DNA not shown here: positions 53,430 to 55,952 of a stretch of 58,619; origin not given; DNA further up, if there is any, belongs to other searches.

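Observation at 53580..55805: wHTH + ATP-cone + catalytically dead NrdD: candidate RNR-derived nucleotide-sensing regulator upstream of nrdH-nrdD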

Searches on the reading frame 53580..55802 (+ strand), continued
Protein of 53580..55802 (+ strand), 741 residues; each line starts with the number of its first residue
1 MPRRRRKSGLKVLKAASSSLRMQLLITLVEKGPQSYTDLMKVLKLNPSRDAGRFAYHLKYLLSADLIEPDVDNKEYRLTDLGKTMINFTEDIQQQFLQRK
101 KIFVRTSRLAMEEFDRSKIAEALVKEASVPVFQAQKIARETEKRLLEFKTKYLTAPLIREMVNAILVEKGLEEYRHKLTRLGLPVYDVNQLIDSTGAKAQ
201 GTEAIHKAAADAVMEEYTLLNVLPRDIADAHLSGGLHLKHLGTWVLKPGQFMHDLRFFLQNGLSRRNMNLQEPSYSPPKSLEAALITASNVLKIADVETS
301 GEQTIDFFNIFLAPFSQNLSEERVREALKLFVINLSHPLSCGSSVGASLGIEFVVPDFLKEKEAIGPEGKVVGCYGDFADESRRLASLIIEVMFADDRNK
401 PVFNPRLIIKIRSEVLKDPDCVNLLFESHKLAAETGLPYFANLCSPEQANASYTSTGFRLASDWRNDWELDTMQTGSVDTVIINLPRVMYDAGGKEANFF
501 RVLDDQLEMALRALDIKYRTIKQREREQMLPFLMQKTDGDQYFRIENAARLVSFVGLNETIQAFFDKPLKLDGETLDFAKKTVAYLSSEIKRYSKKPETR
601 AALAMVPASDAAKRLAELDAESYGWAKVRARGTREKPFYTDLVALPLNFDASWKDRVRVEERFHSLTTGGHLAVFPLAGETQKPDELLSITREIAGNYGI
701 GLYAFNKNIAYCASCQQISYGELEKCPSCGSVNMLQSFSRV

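Call 8: search_solved_structures(query=window:53580-55802:+, max_evalue=0.01, show_alignments=2)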
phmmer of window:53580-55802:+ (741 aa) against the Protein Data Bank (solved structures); distinct sequences matched with E-value up to 0.01: 5.
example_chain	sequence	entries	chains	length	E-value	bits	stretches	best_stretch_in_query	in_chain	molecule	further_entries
8p23_A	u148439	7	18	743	4.4e-17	64.8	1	498-733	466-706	Anaerobic ribonucleoside-triphosphate reductase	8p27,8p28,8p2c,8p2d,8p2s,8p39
9d3x_A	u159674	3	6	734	1.9e-11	46.2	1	218-732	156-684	Anaerobic ribonucleoside-triphosphate reductase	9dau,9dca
4coi_A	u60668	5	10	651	9e-09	37.3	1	473-733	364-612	ANAEROBIC RIBONUCLEOSIDE-TRIPHOSPHATE REDUCTASE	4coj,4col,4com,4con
4u3e_A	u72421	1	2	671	9.6e-09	37.2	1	473-733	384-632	Ribonucleoside triphosphate reductase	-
1h78_A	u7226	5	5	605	6.7e-07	31.1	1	213-679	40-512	ANAEROBIC RIBONUCLEOTIDE-TRIPHOSPHATE REDUCTASE LARGE CHAIN | ANAEROBIC RIBONUCLEOTIDE-TRIPHOSPHATE REDUCTASE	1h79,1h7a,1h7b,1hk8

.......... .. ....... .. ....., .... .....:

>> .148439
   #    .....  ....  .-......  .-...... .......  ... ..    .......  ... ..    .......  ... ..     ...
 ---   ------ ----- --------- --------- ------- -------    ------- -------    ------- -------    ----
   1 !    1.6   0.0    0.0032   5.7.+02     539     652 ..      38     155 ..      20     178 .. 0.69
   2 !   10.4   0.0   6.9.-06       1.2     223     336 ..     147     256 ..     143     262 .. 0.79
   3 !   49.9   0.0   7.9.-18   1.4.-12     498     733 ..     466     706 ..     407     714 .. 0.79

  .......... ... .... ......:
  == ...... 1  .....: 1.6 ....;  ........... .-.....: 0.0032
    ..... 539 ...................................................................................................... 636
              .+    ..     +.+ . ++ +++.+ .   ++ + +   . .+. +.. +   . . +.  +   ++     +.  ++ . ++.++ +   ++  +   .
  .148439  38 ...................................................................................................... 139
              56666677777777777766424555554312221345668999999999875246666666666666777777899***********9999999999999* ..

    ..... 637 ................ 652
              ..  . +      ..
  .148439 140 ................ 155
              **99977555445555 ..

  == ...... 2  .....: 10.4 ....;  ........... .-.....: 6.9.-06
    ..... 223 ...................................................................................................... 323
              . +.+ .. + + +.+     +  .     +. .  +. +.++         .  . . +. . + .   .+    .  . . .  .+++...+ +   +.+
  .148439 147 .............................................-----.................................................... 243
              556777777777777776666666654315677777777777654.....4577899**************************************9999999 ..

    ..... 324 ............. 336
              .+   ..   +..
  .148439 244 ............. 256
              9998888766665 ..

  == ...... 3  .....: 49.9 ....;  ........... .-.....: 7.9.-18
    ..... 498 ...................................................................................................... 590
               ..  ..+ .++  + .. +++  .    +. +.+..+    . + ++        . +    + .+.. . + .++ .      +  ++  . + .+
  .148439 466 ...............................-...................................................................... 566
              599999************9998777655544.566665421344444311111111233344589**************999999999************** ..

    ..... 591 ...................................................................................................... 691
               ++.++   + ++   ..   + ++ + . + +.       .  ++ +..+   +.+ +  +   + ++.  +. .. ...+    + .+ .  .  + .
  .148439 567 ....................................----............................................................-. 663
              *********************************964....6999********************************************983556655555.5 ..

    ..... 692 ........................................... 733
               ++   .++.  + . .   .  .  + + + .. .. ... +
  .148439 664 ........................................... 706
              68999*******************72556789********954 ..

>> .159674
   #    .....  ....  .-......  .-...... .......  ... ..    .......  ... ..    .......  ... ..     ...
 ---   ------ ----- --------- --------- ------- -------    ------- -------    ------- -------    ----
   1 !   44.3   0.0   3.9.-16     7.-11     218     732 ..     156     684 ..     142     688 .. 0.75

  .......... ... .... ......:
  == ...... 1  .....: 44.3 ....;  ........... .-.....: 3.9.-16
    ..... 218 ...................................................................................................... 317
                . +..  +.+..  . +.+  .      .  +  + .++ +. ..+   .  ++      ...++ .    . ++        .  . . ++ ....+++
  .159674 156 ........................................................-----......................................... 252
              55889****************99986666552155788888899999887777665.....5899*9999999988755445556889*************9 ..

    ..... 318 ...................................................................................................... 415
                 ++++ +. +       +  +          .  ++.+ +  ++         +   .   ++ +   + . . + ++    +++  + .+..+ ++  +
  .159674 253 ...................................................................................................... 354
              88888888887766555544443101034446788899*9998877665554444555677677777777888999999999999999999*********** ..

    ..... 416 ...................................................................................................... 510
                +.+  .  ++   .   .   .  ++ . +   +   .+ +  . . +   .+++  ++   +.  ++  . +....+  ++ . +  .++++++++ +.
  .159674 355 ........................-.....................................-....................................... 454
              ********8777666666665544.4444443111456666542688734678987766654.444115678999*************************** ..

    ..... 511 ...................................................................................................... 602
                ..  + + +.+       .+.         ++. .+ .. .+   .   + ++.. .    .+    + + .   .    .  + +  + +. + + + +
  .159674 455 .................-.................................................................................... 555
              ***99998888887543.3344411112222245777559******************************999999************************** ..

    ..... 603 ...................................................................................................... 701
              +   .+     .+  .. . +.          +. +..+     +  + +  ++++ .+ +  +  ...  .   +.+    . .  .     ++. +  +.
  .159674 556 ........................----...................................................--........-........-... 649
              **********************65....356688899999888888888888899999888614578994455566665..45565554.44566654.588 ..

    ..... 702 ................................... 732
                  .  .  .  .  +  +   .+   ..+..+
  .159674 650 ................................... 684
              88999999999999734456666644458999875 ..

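Call 16: find_encoding_contigs(protein=P0081, flank=10000, max_places=2)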
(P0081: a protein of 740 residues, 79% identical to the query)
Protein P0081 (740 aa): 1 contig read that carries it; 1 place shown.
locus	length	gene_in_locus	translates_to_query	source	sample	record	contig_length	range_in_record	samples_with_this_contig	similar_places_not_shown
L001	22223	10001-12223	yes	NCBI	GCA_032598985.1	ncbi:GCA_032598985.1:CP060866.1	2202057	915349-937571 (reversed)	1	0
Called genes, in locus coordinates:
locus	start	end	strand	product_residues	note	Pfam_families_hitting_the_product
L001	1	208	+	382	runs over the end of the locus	PF00988:CPSase_sm_chain, PF00117:GATase, PF07722:Peptidase_C26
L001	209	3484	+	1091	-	PF25596:CPSase_L_D1, PF02222:ATP-grasp (weak), PF02786:CPSase_L_D2, PF02787:CPSase_L_D3, PF25596:CPSase_L_D1, PF02786:CPSase_L_D2, PF07478:Dala_Dala_lig_C, PF02142:MGS, +2 more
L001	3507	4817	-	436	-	PF01061:ABC2_membrane (faint), PF12679:ABC2_membrane_2, PF12698:ABC2_membrane_3, PF12730:ABC2_membrane_4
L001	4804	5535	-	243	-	PF00005:ABC_tran, PF13304:AAA_21 (weak)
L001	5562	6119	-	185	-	PF01381:HTH_3, PF00571:CBS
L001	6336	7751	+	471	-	PF01837:HcyBio, PF00571:CBS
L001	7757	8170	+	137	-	PF09383:NIL (weak), PF12797:Fer4_2 (weak), PF00037:Fer4, PF12837:Fer4_6 (weak), PF13237:Fer4_10, PF14697:Fer4_21, PF12838:Fer4_7, PF13187:Fer4_9 (weak), +3 more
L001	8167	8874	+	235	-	PF27030:AbpE_bact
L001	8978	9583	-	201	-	-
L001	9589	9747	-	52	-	-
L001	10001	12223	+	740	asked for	PF24038:DUF7347 (weak), PF03477:ATP-cone (weak), PF13597:NRDD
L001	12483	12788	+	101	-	PF00462:Glutaredoxin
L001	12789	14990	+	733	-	PF13597:NRDD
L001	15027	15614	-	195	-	PF13489:Methyltransf_23, PF08241:Methyltransf_11, PF08242:Methyltransf_12 (faint), PF13649:Methyltransf_25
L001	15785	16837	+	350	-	PF03706:LPG_synthase_TM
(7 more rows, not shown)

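Call 22: find_related_loci(query=window:53580-55802:+, collection=genome_contigs, flank=6000)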
Query window:53580-55802:+ (741 aa) in genome_contigs; peptide patterns used: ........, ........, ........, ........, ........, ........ (x = any residue, [..] = any of these).
52 stretches matched a pattern; 23 encode a relative of the query (tblastn E <= 1e-3); 22 distinct loci.
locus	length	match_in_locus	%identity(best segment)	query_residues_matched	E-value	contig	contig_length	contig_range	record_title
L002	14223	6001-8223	94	1-741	0e+0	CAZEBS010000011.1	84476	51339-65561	MAG TPA_asm: uncultured Candidatus Bathyarchaeia archaeon isolate SRP323688_co1_125 genome assembly, contig: NODE_573_le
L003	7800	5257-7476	90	2-741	0e+0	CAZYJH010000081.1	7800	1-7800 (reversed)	MAG TPA_asm: uncultured Candidatus Bathyarchaeia archaeon isolate binchicken_co81_63 genome assembly, contig: NODE_16424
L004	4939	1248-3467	90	2-741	0e+0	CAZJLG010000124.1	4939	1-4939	MAG TPA_asm: uncultured Candidatus Bathyarchaeia archaeon isolate binchicken_co150_774 genome assembly, contig: NODE_521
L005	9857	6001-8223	84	1-741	0e+0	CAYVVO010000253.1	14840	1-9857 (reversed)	MAG TPA_asm: uncultured Candidatus Bathyarchaeia archaeon isolate SRP185410_co1_219 genome assembly, contig: k141_528115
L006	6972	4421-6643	84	1-741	0e+0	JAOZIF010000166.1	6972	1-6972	MAG: Candidatus Bathyarchaeum sp. isolate DYS_7 NODE_14362, whole genome shotgun sequence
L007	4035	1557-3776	83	1-741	0e+0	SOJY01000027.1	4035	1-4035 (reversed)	MAG: Candidatus Bathyarchaeum sp. isolate E44_bin4 NODE_15439_length_4035_cov_8.201005, whole genome shotgun sequence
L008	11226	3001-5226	83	1-741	0e+0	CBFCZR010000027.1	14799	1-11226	MAG TPA_asm: Candidatus Bathyarchaeota archaeon isolate SRR6194934_binner123_Refined_40 genome assembly, contig: ERZ7813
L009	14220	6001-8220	83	1-741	0e+0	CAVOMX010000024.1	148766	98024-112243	MAG: Candidatus Bathyarchaeota archaeon isolate MFD09779.bin.2.126 genome assembly, contig: contig_9892, whole genome sh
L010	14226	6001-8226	84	1-741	0e+0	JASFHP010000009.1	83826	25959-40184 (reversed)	MAG: Candidatus Bathyarchaeota archaeon isolate D0608M20metaG_Bin_680 D0608M20metaG_FD_scaffold_22_c1, whole genome shot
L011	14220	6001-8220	82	1-741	0e+0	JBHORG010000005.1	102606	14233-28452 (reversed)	Thermoproteota archaeon isolate SAG AM-311-L02 NODE_5_length_102606_cov_28.870464, whole genome shotgun sequence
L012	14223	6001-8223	81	1-741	0e+0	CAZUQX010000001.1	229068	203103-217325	MAG TPA_asm: uncultured Candidatus Bathyarchaeia archaeon isolate SRP323688_co1_42 genome assembly, contig: NODE_89_leng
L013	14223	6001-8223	81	1-741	0e+0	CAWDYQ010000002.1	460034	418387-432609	MAG: Candidatus Bathyarchaeota archaeon isolate MFD09779.bin.1.203 genome assembly, contig: contig_26525, whole genome s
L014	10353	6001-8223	80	1-741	0e+0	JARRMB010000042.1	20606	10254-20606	MAG: Candidatus Bathyarchaeota archaeon isolate Spart_087_MAG scaffold_3224, whole genome shotgun sequence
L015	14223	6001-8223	80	1-741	0e+0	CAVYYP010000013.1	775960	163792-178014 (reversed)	MAG: Candidatus Bathyarchaeota archaeon isolate MFD02923.bin.1.72 genome assembly, contig: contig_5942, whole genome sho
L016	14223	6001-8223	80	1-741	0e+0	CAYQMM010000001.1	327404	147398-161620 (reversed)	MAG TPA_asm: uncultured Candidatus Bathyarchaeia archaeon isolate binchicken_co178_122 genome assembly, contig: NODE_38_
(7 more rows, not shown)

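Call 23: search_protein_representatives(protein=window:53580-55802:+)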
Query: 741 residues. Proteins with E-value up to 0.001 (for the whole library): 2330; up to 1e-10: 1277; up to 1e-30: 490. The best 150 are listed.
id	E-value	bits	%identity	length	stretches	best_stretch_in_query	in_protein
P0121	3.6e-236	802.2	48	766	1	3-740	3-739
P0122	2.5e-230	782.9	49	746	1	5-740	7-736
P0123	2.7e-209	713.3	47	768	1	5-740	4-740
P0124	1.1e-194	665.0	49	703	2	4-337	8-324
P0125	3.2e-180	617.3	41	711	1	43-740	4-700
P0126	2.2e-178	611.2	41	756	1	6-734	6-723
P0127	2.5e-178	611.0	41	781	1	6-735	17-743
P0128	2.8e-175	600.9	47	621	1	4-632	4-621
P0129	5.8e-175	599.9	39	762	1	1-733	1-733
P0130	1.1e-172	592.4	43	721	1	42-741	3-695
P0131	5.5e-161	553.7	40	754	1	7-735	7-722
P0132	7.9e-161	553.1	41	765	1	11-731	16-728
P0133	1.4e-157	542.5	41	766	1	11-732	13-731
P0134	7.4e-156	536.7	52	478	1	275-737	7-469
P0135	1.1e-152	526.3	40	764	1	11-731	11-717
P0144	2.6e-143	495.3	39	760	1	12-741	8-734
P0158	1.7e-120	419.8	34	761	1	1-733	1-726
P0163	2.7e-117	409.3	34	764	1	11-732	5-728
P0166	1.0e-115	404.1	35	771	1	94-741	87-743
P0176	1.5e-105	370.5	34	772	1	94-740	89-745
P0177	1.7e-105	370.3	35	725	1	95-734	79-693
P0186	9.9e-97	341.3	35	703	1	98-735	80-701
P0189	5.9e-95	335.4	31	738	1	11-732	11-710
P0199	2.6e-86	306.8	31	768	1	101-740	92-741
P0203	1.4e-83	297.8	32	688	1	89-705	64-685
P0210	4.2e-81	289.7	33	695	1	83-682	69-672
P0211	4.2e-81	289.6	38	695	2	14-332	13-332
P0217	4.5e-79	283.0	29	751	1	10-732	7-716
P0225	1.6e-76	274.5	30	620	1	104-695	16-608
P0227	1.6e-75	271.2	32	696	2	16-332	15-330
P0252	7.4e-66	239.3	30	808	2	101-734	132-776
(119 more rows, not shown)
